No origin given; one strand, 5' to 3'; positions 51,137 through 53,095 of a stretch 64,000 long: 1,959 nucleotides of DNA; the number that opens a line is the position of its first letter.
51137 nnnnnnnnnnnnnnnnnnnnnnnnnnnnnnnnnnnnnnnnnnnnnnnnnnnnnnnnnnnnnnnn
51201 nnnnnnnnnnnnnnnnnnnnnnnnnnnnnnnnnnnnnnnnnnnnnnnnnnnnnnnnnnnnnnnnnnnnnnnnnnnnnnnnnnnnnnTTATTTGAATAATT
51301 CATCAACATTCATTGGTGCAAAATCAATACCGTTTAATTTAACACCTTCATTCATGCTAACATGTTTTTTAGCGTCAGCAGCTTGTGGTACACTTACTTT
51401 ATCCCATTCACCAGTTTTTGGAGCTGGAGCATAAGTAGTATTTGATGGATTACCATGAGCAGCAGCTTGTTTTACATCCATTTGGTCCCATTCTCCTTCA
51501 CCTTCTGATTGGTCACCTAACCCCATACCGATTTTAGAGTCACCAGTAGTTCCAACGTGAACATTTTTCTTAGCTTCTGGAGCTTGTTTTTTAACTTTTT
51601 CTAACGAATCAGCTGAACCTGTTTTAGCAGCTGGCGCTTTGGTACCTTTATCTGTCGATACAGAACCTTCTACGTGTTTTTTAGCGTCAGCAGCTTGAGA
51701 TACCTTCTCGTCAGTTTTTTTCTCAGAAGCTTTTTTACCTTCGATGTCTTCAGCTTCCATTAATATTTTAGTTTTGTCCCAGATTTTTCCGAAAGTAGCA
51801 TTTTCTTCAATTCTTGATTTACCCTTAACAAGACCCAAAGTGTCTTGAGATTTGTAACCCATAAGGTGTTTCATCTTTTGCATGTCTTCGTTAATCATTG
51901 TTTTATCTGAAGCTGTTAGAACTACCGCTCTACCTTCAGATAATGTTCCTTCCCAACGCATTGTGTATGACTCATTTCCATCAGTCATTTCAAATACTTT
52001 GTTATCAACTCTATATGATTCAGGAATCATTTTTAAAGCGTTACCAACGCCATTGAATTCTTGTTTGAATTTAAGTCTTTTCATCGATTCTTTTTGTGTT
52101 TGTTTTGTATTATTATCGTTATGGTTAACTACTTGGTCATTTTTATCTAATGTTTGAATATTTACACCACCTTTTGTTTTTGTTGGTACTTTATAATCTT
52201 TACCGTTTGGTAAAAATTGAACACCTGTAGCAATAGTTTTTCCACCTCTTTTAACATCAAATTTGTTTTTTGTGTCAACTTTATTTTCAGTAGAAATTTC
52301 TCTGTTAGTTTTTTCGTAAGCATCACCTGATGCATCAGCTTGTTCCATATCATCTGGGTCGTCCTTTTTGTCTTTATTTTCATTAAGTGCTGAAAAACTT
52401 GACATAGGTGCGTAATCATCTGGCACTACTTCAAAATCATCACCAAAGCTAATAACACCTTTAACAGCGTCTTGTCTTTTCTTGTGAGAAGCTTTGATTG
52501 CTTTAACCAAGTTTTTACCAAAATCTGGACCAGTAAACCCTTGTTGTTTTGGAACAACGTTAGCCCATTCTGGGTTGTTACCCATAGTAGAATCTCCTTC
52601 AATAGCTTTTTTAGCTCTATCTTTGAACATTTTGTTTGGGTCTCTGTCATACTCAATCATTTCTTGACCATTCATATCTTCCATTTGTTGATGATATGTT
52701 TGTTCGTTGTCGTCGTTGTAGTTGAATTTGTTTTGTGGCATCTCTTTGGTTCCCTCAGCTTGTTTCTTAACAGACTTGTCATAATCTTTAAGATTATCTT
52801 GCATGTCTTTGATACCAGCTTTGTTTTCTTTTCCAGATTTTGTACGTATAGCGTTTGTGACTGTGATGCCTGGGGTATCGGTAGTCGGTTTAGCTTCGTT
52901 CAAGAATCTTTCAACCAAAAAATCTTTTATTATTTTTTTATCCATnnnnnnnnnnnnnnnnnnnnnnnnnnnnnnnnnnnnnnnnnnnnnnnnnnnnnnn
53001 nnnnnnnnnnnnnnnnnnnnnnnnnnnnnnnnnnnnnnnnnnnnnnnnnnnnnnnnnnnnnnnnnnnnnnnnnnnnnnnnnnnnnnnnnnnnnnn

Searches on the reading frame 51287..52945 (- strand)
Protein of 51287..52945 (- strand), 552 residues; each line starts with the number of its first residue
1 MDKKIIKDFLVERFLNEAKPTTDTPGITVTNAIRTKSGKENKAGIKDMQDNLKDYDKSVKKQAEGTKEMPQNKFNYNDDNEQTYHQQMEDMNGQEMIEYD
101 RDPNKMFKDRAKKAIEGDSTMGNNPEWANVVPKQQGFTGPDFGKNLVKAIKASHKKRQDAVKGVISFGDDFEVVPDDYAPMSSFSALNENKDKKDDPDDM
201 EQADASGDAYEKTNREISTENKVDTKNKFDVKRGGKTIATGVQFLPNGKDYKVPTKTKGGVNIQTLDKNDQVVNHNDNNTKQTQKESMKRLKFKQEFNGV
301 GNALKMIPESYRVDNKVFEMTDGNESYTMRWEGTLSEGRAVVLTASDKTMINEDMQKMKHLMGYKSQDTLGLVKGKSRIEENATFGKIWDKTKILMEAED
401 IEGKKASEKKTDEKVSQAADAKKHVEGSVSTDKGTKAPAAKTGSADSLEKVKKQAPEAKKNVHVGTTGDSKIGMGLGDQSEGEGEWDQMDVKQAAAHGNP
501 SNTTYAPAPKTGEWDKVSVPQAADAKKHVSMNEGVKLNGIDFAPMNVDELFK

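Call 11: search_protein_families(library=phrogs, proteins=[window:51287-52945:-], max_evalue=0.001)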
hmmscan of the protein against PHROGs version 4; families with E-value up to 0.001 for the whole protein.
window:51287-52945:- (552 aa): 0 families

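Call 73: search_protein_families(library=pfam, proteins=[window:51287-52945:-], max_evalue=0.01)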
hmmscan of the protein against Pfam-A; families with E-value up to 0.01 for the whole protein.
window:51287-52945:- (552 aa): 0 families

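Call 90: search_solved_structures(query=window:51287-52945:-, max_evalue=1)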
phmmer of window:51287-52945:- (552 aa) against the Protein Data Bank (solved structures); distinct sequences matched with E-value up to 1: 0.
